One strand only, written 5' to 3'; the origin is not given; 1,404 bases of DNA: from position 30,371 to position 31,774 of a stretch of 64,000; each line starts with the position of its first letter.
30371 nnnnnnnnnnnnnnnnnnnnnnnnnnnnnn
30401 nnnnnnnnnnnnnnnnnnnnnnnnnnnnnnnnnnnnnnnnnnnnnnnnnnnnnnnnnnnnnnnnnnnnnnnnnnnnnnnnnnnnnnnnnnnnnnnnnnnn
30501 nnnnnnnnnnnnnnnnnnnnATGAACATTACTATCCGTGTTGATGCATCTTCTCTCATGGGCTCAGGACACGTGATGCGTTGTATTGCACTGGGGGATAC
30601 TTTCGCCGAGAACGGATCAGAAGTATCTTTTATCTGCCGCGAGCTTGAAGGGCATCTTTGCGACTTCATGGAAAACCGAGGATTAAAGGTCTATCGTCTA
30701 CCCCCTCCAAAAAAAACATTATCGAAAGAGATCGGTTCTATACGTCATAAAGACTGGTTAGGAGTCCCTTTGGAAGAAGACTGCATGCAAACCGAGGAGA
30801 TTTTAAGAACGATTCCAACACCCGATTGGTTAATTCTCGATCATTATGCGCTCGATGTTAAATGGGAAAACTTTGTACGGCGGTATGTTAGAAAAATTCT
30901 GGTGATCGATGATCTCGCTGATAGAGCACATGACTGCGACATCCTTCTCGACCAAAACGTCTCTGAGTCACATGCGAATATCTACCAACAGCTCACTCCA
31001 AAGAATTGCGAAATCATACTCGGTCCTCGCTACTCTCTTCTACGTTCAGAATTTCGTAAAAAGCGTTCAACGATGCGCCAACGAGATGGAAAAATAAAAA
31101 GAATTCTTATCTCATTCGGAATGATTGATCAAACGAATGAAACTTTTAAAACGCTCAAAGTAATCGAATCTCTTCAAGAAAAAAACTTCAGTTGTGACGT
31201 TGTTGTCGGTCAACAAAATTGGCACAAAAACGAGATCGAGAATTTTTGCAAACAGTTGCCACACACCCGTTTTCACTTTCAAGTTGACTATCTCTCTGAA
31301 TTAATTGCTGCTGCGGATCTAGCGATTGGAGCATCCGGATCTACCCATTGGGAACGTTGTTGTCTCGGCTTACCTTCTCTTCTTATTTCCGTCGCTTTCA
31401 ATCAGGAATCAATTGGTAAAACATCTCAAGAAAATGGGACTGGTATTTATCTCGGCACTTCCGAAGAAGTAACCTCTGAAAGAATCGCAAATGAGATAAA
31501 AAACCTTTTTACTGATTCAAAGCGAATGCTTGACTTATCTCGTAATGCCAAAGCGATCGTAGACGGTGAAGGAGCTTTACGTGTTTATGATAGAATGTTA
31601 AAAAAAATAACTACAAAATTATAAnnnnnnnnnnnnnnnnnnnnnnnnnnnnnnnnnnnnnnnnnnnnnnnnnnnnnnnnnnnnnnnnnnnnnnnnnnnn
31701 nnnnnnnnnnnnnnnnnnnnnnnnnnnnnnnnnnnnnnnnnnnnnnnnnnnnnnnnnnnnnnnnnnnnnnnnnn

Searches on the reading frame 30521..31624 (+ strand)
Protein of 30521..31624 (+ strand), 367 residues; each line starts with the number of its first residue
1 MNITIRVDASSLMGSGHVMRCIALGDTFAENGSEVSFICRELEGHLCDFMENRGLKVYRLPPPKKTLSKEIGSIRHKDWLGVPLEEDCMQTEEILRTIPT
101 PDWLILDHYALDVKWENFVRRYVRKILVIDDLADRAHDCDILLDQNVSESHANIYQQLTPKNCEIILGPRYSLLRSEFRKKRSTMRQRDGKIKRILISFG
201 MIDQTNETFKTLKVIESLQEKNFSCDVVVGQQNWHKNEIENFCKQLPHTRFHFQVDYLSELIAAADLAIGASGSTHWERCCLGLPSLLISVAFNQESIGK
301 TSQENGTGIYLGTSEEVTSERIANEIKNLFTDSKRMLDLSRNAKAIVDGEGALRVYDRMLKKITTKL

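Call 18: search_protein_families(library=ncbifam, proteins=[window:30521-31624:+], max_evalue=0.00001)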
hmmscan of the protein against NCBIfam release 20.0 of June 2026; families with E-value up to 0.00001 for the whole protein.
window:30521-31624:+ (367 aa): 2 families
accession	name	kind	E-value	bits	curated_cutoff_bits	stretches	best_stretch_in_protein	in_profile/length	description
TIGR03590.1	PseG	equivalog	2e-91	306.5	153.55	1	1-300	1-278/280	UDP-2,4-diacetamido-2,4,6-trideoxy-beta-L-altropyranose hydrolase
TIGR01133.1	murG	equivalog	9.7e-09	34.7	250.25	1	212-356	203-350/353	undecaprenyldiphospho-muramoylpentapeptide beta-N-acetylglucosaminyltransferase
